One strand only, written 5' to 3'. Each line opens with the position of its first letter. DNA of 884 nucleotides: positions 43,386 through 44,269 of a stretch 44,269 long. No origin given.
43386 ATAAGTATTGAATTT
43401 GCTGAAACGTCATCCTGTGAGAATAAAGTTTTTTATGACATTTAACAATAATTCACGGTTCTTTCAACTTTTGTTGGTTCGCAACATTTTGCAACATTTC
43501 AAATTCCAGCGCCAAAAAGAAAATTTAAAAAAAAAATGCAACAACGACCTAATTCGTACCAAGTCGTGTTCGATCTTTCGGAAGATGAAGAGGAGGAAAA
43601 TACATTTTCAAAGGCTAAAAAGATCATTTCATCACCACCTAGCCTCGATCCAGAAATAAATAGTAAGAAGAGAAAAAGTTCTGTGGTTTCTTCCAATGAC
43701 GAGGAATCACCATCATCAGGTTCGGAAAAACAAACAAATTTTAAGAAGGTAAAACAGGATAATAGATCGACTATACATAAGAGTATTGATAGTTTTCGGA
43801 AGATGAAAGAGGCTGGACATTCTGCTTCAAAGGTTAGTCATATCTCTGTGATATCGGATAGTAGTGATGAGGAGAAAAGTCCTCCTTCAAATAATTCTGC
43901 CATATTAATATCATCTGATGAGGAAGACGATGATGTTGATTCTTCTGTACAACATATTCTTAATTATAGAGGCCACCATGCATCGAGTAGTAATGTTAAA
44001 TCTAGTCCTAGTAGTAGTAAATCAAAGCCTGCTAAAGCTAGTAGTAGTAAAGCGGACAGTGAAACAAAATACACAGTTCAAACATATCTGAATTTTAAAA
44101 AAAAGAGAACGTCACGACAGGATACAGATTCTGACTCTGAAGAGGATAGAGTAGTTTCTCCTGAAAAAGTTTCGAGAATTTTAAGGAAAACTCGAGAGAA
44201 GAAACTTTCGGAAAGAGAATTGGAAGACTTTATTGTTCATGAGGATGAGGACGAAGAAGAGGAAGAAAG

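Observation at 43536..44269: Protein N-terminus built from four SIM-like modules: candidate SUMO-targeted factor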

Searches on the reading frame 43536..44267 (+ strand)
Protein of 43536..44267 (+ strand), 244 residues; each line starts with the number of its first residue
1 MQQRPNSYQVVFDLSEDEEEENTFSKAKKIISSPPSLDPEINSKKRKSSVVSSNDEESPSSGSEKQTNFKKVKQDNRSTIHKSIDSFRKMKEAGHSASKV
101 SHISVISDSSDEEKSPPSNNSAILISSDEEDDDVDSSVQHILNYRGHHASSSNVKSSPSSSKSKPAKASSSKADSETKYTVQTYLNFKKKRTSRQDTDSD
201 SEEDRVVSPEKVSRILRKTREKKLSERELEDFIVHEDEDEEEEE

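Call 4: find_homologous_proteins(query=window:43536-44267:+, max_evalue=0.01)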
Query seq(244 aa): 5387 candidates shared short words with the query, none scored E <= 0.01.

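Call 5: search_protein_families(library=pfam, proteins=[window:43536-44267:+], max_evalue=10)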
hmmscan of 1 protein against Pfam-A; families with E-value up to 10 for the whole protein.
seq(244 aa): 0 families
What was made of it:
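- On PICH/ERCC6L subfamily of SNF2 translocases: The window fragment has no Pfam hit at all (call 5).
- Tried and rejected: Direct homology search with the 244-aa fragment: the word-indexed search found no hits, not even itself (call 4), and Pfam found nothing (call 5).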

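Call 21: search_protein_representatives(protein=window:43536-44267:+)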
Query: 244 residues. Proteins with E-value up to 0.001 (for the whole library): 1; up to 1e-10: 0; up to 1e-30: 0. The best 1 are listed.
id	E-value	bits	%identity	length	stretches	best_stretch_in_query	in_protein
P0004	3.2e-04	37.2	36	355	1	33-241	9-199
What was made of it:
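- Tried and rejected: Only the exhaustive HMMER scan found a relative (call 21).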

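Call 23: find_homologous_proteins(query=P0004, max_evalue=0.001)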
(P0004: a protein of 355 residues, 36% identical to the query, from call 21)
Query P0004 (355 aa): 2 proteins with E <= 0.001 among 5434 candidates.
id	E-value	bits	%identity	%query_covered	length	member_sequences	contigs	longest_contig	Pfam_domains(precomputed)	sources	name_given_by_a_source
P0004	8.5e-221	750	100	100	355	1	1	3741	-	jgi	-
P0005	5.4e-190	649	92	98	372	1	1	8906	-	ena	-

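Call 25: find_encoding_contigs(protein=P0005, flank=10000, max_places=4)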
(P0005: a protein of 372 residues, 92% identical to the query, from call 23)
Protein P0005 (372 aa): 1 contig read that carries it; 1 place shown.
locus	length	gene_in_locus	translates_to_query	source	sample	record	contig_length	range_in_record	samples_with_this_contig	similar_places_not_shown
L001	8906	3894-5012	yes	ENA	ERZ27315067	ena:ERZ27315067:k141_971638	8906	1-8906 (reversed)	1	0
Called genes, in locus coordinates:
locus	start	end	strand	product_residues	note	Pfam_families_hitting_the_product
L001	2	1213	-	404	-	?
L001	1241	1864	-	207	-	-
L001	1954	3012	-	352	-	PF00432:Prenyltrans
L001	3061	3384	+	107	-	PF01121:CoaE (weak)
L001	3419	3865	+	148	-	PF01121:CoaE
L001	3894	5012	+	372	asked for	-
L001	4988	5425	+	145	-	PF00176:SNF2-rel_dom, PF00270:DEAD (weak), PF04851:ResIII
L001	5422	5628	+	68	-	-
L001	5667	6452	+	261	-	PF00176:SNF2-rel_dom (weak), PF00271:Helicase_C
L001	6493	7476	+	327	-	-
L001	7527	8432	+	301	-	PF00515:TPR_1 (faint), PF07719:TPR_2 (faint), PF13374:TPR_10 (faint), PF13424:TPR_12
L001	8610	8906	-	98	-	?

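Call 26: find_encoding_contigs(protein=P0004, flank=10000, max_places=4)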
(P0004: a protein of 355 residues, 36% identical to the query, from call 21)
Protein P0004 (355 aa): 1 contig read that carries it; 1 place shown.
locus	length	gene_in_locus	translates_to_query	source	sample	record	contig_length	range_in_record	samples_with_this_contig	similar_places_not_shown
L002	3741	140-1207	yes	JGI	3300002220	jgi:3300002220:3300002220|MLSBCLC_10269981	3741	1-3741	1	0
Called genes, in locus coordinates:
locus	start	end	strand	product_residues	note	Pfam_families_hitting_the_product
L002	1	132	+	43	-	?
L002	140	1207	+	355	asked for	-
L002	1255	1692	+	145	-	PF00176:SNF2-rel_dom, PF00270:DEAD (weak), PF04851:ResIII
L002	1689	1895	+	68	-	-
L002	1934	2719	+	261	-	PF00176:SNF2-rel_dom (weak), PF00271:Helicase_C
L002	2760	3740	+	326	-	?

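Call 55: search_protein_families(library=pfam, proteins=[L001:7527-8429:+], max_evalue=0.001)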
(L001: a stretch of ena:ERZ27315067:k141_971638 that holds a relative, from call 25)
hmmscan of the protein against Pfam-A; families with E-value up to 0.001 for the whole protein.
L001:7527-8429:+ (301 aa): 5 families
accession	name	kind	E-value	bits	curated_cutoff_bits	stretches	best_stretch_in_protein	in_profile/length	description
PF13424.12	TPR_12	-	3.6e-16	59.5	30.1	1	201-273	3-75/77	Tetratricopeptide repeat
PF00515.34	TPR_1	-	1.8e-07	31.1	27.8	0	204-231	4-31/34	Tetratricopeptide repeat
PF07719.23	TPR_2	-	4.1e-06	26.9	27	0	204-230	4-30/34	Tetratricopeptide repeat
PF13374.12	TPR_10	-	2.7e-05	24.5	27.5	0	205-240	6-41/42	Tetratricopeptide repeat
PF24885.1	TPR_NPHP3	-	0.00017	21.5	100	1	160-282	59-180/239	Nephrocystin-3 TPR domain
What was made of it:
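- On PICH/ERCC6L subfamily of SNF2 translocases: A separate TPR_12 gene lies just downstream in L001 (calls 25, 55).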

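Call 59: predict_structure(protein=window:43536-44267:+)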
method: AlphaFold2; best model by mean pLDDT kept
length: 244 residues; sequences in the alignment: 1
mean_pLDDT: 51.4   pTM: 0.19
mean pLDDT of the five models: 51.4, 50.2, 47.9, 40.9, 40.3
residues with pLDDT >= 90: 0; 70-90: 5; 50-70: 134; < 50: 105
segments of 3 or more residues with pLDDT < 50: 1-3, 48-57, 95-110, 114-121, 123-131, 134-138, 140-151, 153-161, 165-170
pLDDT, mean of each block of 10 residues (from residue 1): 50 51 50 52 49 47 54 53 54 51 45 48 47 47 38 43 46 53 55 51 56 69 67 59 51
secondary structure, 60 per line:
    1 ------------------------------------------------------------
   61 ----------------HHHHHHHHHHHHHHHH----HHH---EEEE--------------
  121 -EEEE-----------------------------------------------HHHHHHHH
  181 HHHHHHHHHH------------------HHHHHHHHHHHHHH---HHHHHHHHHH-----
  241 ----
elements in order: H77-92 E103-106 E122-125 H173-190 H209-222 H226-235
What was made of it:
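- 43770..43817 (+): Conserved helix-prone segment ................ (aa 79-94). It has the form [QH]-x-S-[IL]-x-x-[FY]-x-K-x-K-E-x-G, which resembles a PIP box. AlphaFold2 places a helix at 77-92 with low confidence (call 59).
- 43842..43874 (+): SIM-like module 2: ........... (aa 103-113). This is the only strict psi-x-psi-psi core. S109 and S110 fit the CK2 pattern. The model puts a strand at 103-106 (call 59).
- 43899..43940 (+): SIM-like module 3: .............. (aa 122-135). S126 and S127 fit the CK2 pattern. A conserved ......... extension follows. The model puts a strand at 122-125 (call 59).
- Checked: A single-sequence AlphaFold2 model has mean pLDDT 51 and pTM 0.19, which fits disorder (call 59).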
